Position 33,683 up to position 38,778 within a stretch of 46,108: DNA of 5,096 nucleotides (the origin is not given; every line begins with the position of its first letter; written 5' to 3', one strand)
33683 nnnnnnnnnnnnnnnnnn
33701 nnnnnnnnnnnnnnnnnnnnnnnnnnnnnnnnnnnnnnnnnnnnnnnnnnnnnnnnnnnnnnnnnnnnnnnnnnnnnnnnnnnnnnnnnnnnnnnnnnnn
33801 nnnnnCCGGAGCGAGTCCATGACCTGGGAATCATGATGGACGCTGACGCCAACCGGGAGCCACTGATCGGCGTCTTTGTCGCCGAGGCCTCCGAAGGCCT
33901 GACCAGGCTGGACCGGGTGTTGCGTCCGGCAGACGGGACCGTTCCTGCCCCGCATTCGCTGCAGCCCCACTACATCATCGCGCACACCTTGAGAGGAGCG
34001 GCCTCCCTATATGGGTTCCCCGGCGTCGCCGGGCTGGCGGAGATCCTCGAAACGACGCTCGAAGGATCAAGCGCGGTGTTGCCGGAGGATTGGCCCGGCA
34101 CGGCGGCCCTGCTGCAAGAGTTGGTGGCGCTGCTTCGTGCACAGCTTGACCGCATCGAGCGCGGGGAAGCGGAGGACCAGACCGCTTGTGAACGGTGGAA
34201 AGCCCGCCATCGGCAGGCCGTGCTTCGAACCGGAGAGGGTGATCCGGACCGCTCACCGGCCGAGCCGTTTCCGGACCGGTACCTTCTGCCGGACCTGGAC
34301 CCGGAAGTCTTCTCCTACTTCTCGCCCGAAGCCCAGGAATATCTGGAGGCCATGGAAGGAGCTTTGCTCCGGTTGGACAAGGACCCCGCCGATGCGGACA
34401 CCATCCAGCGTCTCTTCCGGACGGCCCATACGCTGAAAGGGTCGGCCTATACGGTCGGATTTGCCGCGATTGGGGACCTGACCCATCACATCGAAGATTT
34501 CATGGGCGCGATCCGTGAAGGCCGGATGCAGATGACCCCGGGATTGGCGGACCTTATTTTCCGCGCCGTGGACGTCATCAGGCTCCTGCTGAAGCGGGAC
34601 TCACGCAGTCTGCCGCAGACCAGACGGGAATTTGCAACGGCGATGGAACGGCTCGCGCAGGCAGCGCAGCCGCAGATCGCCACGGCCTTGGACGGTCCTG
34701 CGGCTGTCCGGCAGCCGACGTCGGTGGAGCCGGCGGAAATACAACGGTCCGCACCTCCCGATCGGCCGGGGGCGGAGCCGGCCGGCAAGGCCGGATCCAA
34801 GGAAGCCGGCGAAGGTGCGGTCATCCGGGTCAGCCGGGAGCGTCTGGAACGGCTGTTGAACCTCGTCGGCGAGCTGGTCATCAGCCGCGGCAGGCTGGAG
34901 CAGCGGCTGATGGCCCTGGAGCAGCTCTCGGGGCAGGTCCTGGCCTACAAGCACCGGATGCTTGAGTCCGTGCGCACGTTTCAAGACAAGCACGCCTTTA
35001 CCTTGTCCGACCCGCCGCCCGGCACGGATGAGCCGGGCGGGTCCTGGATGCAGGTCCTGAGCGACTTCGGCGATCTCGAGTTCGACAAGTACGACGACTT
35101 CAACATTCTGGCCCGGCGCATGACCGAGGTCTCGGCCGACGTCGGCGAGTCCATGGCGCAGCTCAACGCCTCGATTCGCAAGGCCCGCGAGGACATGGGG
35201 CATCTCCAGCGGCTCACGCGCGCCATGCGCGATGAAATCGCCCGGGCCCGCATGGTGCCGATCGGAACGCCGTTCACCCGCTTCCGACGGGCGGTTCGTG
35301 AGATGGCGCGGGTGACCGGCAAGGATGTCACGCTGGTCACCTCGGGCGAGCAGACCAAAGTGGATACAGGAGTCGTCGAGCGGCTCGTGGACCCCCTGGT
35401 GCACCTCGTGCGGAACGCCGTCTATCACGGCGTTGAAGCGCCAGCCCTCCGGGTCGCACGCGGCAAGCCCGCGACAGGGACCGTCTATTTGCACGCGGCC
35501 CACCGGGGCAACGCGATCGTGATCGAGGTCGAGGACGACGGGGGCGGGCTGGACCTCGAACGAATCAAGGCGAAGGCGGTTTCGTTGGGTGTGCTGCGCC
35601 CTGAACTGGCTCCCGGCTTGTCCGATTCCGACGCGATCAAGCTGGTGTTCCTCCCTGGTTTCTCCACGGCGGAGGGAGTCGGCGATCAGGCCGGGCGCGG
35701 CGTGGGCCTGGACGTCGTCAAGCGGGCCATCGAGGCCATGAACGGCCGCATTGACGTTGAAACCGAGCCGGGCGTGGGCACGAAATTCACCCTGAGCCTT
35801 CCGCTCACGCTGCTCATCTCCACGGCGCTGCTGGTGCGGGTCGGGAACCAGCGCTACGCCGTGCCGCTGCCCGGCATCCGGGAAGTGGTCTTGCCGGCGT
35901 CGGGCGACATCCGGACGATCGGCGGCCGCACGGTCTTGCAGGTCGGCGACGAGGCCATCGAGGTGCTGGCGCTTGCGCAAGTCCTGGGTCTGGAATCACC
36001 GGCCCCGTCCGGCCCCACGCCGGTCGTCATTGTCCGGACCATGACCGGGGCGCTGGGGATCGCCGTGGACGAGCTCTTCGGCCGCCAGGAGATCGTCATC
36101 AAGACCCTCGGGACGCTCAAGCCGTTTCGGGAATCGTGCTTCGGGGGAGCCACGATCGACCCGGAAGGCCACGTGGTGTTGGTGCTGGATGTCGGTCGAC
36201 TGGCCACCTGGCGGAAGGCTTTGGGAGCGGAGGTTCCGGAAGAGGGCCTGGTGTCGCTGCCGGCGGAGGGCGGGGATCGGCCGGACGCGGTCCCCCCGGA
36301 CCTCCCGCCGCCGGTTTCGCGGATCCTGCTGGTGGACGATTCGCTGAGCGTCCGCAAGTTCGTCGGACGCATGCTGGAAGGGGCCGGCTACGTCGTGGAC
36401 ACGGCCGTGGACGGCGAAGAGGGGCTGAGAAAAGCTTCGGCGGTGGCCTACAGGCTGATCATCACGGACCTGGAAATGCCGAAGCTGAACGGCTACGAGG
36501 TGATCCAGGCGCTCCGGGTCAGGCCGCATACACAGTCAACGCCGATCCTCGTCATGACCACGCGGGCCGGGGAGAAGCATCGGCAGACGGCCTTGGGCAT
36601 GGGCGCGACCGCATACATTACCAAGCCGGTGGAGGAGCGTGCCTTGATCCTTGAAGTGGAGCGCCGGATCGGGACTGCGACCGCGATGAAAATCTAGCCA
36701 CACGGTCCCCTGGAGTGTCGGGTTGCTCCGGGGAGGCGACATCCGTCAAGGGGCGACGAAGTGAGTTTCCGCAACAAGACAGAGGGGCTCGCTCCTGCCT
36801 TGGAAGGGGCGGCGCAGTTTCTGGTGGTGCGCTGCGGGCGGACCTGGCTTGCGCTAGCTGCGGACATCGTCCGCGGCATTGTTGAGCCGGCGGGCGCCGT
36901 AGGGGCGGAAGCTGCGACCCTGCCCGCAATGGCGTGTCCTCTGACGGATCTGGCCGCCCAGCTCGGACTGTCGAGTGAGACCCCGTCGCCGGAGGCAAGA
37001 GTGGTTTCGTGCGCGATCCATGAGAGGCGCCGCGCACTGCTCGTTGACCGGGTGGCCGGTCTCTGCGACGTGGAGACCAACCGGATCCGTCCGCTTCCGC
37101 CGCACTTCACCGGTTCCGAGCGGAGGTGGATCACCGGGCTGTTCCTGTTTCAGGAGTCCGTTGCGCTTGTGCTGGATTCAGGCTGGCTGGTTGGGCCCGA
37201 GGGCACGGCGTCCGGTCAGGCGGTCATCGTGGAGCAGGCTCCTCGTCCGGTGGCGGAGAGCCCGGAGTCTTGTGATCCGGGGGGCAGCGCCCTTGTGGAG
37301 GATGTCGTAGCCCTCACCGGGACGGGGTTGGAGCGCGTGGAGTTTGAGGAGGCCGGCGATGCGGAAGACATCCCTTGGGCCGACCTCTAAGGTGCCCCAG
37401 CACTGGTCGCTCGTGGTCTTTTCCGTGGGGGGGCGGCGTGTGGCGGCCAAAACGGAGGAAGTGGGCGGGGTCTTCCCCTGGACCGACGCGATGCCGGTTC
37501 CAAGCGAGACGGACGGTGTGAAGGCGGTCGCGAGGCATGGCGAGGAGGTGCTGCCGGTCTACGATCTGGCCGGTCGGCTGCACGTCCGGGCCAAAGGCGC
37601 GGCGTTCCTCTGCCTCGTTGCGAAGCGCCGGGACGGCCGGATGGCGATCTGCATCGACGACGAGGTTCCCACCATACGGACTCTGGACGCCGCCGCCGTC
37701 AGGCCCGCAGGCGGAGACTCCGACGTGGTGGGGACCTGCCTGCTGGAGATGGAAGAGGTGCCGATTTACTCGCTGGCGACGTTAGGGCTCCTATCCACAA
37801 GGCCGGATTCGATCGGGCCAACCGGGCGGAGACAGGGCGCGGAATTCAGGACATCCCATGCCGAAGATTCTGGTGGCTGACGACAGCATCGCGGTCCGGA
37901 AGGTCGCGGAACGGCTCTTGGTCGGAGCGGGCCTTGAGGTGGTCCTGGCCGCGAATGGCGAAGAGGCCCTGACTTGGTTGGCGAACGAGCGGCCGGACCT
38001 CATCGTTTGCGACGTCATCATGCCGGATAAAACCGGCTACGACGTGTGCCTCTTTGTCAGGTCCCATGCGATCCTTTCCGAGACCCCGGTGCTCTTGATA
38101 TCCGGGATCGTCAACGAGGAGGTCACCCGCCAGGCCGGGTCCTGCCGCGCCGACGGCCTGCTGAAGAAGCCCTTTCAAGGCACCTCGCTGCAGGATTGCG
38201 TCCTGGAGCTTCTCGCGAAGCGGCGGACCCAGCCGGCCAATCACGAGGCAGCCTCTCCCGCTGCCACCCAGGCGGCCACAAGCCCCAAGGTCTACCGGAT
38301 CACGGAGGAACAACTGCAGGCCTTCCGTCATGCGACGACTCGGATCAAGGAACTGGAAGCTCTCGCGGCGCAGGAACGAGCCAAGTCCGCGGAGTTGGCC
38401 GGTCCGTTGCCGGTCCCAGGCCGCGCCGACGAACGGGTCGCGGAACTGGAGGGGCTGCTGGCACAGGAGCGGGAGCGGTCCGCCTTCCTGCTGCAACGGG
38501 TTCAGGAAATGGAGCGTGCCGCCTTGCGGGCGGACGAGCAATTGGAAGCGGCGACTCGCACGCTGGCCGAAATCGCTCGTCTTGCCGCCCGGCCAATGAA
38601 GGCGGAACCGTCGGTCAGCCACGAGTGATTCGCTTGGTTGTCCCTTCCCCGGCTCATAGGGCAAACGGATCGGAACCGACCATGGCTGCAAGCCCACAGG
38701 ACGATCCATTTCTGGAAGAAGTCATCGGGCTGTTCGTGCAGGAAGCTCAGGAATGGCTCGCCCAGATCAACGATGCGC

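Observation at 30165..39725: A Pil-Chp-like chemosensory cluster lacks CheB and CheR but has three CheW-like genes, an extra receiver/coiled-coil protein and an Hpt-like protein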

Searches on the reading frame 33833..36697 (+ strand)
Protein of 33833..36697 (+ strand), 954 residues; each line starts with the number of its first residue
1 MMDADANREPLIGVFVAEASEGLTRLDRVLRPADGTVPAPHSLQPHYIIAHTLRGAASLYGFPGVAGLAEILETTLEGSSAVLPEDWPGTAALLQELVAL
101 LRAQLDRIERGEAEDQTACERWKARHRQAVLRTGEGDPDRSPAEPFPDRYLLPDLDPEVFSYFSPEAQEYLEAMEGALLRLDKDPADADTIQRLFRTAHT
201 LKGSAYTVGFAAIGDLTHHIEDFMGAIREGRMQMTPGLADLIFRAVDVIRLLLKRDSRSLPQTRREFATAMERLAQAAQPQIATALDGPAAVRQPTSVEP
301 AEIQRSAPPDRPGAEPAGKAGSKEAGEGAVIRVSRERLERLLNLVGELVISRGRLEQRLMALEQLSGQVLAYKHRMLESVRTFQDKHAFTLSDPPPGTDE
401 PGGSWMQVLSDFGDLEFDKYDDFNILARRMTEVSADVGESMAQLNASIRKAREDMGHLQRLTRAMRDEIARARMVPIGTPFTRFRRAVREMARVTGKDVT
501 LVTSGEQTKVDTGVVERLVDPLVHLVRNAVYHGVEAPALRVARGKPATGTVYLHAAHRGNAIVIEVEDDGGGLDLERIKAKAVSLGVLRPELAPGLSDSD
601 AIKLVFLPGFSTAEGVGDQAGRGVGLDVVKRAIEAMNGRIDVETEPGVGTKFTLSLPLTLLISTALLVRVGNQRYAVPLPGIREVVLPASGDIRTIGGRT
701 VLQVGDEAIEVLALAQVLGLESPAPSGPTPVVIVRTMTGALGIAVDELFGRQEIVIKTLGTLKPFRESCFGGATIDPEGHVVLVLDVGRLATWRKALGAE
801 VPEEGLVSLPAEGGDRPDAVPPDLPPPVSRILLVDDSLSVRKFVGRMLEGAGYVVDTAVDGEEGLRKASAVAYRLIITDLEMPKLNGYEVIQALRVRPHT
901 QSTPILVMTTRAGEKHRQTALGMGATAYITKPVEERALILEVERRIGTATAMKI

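Call 4: search_protein_families(library=pfam, proteins=[window:33833-36697:+], max_evalue=0.01)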
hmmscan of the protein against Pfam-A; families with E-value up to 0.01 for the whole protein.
window:33833-36697:+ (954 aa): 5 families
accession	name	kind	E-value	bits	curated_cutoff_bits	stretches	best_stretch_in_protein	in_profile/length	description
PF00072.30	Response_reg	-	1.9e-24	86.4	30.2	1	831-942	1-110/111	Response regulator receiver domain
PF01627.28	Hpt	-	1.6e-23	83.1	24.6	2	159-248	2-73/84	Hpt domain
PF01584.24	CheW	-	1.1e-20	74.1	23.5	1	665-792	2-135/138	CheW-like domain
PF02518.31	HATPase_c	-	5.9e-19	69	26.4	1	520-659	4-110/111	Histidine kinase-, DNA gyrase B-, and HSP90-like ATPase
PF02895.20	H-kinase_dim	-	3.9e-09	37.3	23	1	330-366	3-39/68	Signal transducing histidine kinase, homodimeric domain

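Call 27: search_protein_families(library=ncbifam, proteins=[window:33833-36697:+], max_evalue=0.01)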
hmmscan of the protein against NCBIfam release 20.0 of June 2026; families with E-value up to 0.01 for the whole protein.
window:33833-36697:+ (954 aa): 120 families (the best 25 are shown)
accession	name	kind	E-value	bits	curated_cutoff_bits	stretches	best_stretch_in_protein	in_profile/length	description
NF041336.1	CheA_Halo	equivalog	4e-109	366.1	950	2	445-788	324-664/666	chemotaxis protein CheA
NF007835.0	PRK10547.1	equivalog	1.1e-98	331.5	793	3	454-792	322-658/670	chemotaxis protein CheA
NF011874.0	PRK15347.1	equivalog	3.9e-25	88.1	852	2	824-938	686-802/921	two component system sensor kinase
NF008318.0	PRK11107.1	equivalog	1e-20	73.5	890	1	830-939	669-778/920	two-component sensor histidine kinase BarA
NF007420.1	PRK09959.1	equivalog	1e-19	69.7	1995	2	829-934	959-1062/1197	acid-sensing system histidine kinase EvgS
NF045991.1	RespRegCtrARhodob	equivalog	1.8e-19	70.4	350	1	830-942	2-112/224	response regulator transcription factor CtrA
NF008302.0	PRK11091.1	equivalog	3.8e-19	68.4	838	2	825-940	522-637/779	aerobic respiration two-component sensor histidine kinase ArcB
TIGR01387.1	cztR_silR_copR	subfamily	4.1e-19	69.1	279.2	1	831-946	1-114/218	heavy metal response regulator transcription factor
NF008099.0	PRK10841.1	equivalog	5.3e-19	67.5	920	2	830-936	826-930/949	two-component system sensor histidine kinase RcsC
NF008567.0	PRK11517.1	equivalog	2.5e-18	66.3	353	1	830-942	2-111/223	response regulator transcription factor HprR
NF053854.1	RespRegPhoBBctds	equivalog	2.6e-18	66.2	270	1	831-943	1-112/225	two-component system response regulator PhoB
NF038297.2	hybrid_HK_HrmK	equivalog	4.8e-18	65.1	725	2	828-938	490-600/607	hybrid histidine kinase/response regulator HrmK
NF045944.1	ResRegRpaBCyano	equivalog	1.1e-17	64.1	330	1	832-938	1-104/229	response regulator transcription factor RpaB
TIGR02154.1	PhoB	equivalog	2.2e-17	63.1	296.2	1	829-943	3-117/226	phosphate regulon transcriptional regulator PhoB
TIGR02956.1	TMAO_torS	equivalog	6.3e-17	61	676.5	2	605-659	630-683/967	TMAO reductase system sensor histidine kinase/response regulator TorS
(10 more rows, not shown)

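Call 59: find_homologous_proteins(query=window:33833-36697:+, region=325-800, max_evalue=1e-30)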
Query window:33833-36697:+, residues 325-800 (476 aa): 7550 proteins with E <= 1e-30 among 8000 candidates; the best 120 are listed.
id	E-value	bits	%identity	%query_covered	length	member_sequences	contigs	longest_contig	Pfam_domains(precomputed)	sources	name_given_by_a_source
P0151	0.0e+0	1023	100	100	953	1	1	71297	PF02895.21,PF01584.25,PF02518.32,PF00072.31,PF01627.29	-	-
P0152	1.8e-229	781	77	99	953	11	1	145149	PF02895.21,PF01584.25,PF02518.32,PF00072.31,PF01627.29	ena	-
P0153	1.2e-228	778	77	99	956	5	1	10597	PF02895.21,PF01584.25,PF02518.32,PF00072.31,PF01627.29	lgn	-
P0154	4.2e-228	776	76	99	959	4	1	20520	PF02895.21,PF01584.25,PF02518.32,PF00072.31,PF01627.29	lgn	-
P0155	3.4e-226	770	77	99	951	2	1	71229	PF02895.21,PF01584.25,PF02518.32,PF00072.31,PF01627.29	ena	-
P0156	5.6e-226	769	76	99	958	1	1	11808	PF02895.21,PF01584.25,PF02518.32,PF00072.31,PF01627.29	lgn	-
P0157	8.7e-224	762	76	99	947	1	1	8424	PF02895.21,PF01584.25,PF02518.32,PF00072.31,PF01627.29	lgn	-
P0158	1.8e-221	754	77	99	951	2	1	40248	PF02895.21,PF01584.25,PF02518.32,PF00072.31,PF01627.29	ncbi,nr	ncbi:MAG: Hpt domain-containing protein [Nitrospirae bacterium]|nr:Hpt domain-containing protein [Ni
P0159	2.2e-221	754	75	99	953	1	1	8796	PF02895.21,PF01584.25,PF02518.32,PF00072.31,PF01627.29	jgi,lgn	jgi:chemosensory pili system protein ChpA (sensor histidine kinase/response regulator)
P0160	5.4e-220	749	74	99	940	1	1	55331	PF02895.21,PF01584.25,PF02518.32,PF00072.31,PF01627.29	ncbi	ncbi:MAG: Hpt domain-containing protein [Nitrospirota bacterium]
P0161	5.8e-219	746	75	97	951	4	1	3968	PF02895.21,PF01584.25,PF02518.32,PF00072.31,PF01627.29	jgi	jgi:chemotaxis protein histidine kinase CheA/ActR/RegA family two-component response regulator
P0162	1.5e-218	745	76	97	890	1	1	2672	PF02895.21,PF01584.25,PF02518.32,PF00072.31,PF01627.29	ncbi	ncbi:MAG: Hpt domain-containing protein, partial [Nitrospiraceae bacterium]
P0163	2.0e-218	744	73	98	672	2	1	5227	PF02895.21,PF01584.25,PF02518.32,PF00072.31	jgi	jgi:chemosensory pili system protein ChpA (sensor histidine kinase/response regulator)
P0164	5.4e-218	743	73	98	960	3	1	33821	PF02895.21,PF01584.25,PF02518.32,PF00072.31,PF01627.29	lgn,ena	-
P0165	2.1e-217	741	73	98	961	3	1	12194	PF02895.21,PF01584.25,PF02518.32,PF00072.31,PF01627.29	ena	-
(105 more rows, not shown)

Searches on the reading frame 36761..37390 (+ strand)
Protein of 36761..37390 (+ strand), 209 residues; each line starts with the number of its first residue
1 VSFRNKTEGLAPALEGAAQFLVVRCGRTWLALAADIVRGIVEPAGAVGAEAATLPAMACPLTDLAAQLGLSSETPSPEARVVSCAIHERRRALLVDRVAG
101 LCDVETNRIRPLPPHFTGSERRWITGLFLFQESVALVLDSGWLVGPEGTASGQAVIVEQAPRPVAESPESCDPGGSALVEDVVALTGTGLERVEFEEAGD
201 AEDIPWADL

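Call 4: search_protein_families(library=pfam, proteins=[window:36761-37390:+], max_evalue=0.01)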
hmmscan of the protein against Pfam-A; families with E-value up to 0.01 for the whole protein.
window:36761-37390:+ (209 aa): 1 family
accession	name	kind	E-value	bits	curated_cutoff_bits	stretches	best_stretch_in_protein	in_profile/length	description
PF01584.24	CheW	-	6.3e-13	49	23.5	1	19-140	1-130/138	CheW-like domain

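Call 27: search_protein_families(library=ncbifam, proteins=[window:36761-37390:+], max_evalue=0.01)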
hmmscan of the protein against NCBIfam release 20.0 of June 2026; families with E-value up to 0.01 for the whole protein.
window:36761-37390:+ (209 aa): 0 families

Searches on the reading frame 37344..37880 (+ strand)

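Call 4: search_protein_families(library=pfam, proteins=[window:37344-37880:+], max_evalue=0.01)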
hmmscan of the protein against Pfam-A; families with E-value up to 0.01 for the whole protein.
window:37344-37880:+ (178 aa): 1 family
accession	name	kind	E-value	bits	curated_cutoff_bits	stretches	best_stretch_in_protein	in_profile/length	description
PF01584.24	CheW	-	2.2e-10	40.7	23.5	1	23-132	2-117/138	CheW-like domain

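Call 27: search_protein_families(library=ncbifam, proteins=[window:37344-37880:+], max_evalue=0.01)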
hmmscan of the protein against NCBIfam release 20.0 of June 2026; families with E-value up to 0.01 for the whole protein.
window:37344-37880:+ (178 aa): 0 families

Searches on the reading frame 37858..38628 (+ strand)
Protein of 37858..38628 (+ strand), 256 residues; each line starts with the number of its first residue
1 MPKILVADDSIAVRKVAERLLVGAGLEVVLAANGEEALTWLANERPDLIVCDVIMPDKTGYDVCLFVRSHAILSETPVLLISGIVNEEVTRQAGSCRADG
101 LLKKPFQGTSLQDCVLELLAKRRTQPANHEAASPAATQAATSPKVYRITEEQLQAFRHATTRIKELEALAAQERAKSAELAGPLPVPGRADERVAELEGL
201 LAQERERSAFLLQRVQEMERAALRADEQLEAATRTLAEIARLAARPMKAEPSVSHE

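Call 4: search_protein_families(library=pfam, proteins=[window:37858-38628:+], max_evalue=0.01)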
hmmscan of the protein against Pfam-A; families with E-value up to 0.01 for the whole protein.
window:37858-38628:+ (256 aa): 1 family
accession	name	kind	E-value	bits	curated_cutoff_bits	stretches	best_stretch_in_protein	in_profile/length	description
PF00072.30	Response_reg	-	1.2e-20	74.2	30.2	1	4-113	1-108/111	Response regulator receiver domain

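Call 27: search_protein_families(library=ncbifam, proteins=[window:37858-38628:+], max_evalue=0.01)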
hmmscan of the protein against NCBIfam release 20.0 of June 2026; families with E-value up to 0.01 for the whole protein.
window:37858-38628:+ (256 aa): 91 families (the best 25 are shown)
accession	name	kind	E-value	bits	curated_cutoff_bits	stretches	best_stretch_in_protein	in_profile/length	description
NF045944.1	ResRegRpaBCyano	equivalog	6.2e-21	74.8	330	1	5-132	1-123/229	response regulator transcription factor RpaB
NF007135.0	PRK09581.1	equivalog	1.3e-15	57.1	474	1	3-114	4-115/457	PleD family two-component system response regulator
NF041866.1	EpsW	equivalog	1.8e-15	56.7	200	1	4-120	8-126/131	exopolysaccharide biosynthesis response regulator EpsW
NF046026.1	HisKinCckACaul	equivalog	4.8e-15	54.7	1000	1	3-107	560-664/678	cell cycle histidine kinase CckA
NF045717.1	DVU0259_DivK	exception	1.8e-14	53.9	160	1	3-116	4-113/117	DVU0259 family response regulator domain-containing protein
TIGR02154.1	PhoB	equivalog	5.3e-14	52.1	296.2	1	3-131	4-130/226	phosphate regulon transcriptional regulator PhoB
TIGR01818.1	ntrC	equivalog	1.2e-13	50.7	558.6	1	4-136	1-126/463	nitrogen regulation protein NR(I)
NF007005.1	PRK09468.1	equivalog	1.8e-13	50.5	331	1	3-125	5-124/237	osmolarity response regulator transcription factor OmpR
NF007969.0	PRK10693.1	equivalog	5.1e-13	48.7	329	1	3-119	9-124/337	two-component system response regulator RssB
NF041733.1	resp_reg_CseB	equivalog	7.2e-13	48.4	350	1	4-143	3-139/228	two-component system response regulator CseB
NF008296.0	PRK11083.1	equivalog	1.1e-12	47.9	273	1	2-141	4-140/228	two-component system response regulator CreB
NF040689.1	MtrAB_MtrA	equivalog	1.4e-12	47.5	300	1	4-121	1-115/219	MtrAB system response regulator MtrA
NF046022.1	RespRegCpdRBruc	equivalog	1.5e-12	47.6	180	1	1-117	1-112/120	cell cycle two-component system response regulator CpdR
TIGR02875.1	spore_0_A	equivalog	1.5e-12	47.4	200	1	4-144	5-144/262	sporulation transcription factor Spo0A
NF040534.1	resp_reg_YycF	equivalog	2.6e-12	46.5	340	1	3-129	2-125/231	response regulator YycF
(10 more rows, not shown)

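Call 58: search_solved_structures(query=window:37858-38628:+, max_evalue=1e-10)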
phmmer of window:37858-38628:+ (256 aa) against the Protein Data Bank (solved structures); distinct sequences matched with E-value up to 1e-10: 18.
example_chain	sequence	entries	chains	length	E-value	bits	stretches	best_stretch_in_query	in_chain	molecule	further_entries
9xzo_A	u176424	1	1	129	6.9e-17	65.3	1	1-122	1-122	De novo protein M1X0B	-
3t6k_A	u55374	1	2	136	7e-17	65.2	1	4-123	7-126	Response regulator receiver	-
4h60_A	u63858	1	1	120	6.1e-15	58.9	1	1-112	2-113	Chemotaxis protein CheY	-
4hnr_A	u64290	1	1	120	6.1e-15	58.9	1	1-112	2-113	Chemotaxis protein CheY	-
3gt7_A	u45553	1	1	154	2.5e-13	53.6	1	3-125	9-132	Sensor protein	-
1mvo_A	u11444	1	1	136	2.2e-12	50.5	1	3-122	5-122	PhoP response regulator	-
4ja2_A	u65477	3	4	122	4.1e-12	49.6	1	3-117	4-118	Response regulator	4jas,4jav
1nxo_A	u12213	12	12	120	7.1e-12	48.9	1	1-121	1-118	DNA-binding response regulator | Response regulator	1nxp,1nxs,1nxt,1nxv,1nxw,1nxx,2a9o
3dge_C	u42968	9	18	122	1.1e-11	48.3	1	3-117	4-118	Response regulator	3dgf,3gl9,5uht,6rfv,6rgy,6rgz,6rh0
6azr_B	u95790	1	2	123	1.1e-11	48.3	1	3-117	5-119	Chemotaxis regulator-transmits chemoreceptor signals to flagelllar motor components CheY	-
5e3j_A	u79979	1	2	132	1.9e-11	47.5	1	1-119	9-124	Response regulator RstA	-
5hm6_A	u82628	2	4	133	1.9e-11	47.4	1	1-119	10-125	BfmR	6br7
6vbf_A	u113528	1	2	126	2.5e-11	47.1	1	1-115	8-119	Two-component regulatory system response regulator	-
5wq0_D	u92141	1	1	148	3.1e-11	46.7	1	3-123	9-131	Stage 0 sporulation protein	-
6eb7_A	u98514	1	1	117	3.4e-11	46.6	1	3-119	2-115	DNA-binding response regulator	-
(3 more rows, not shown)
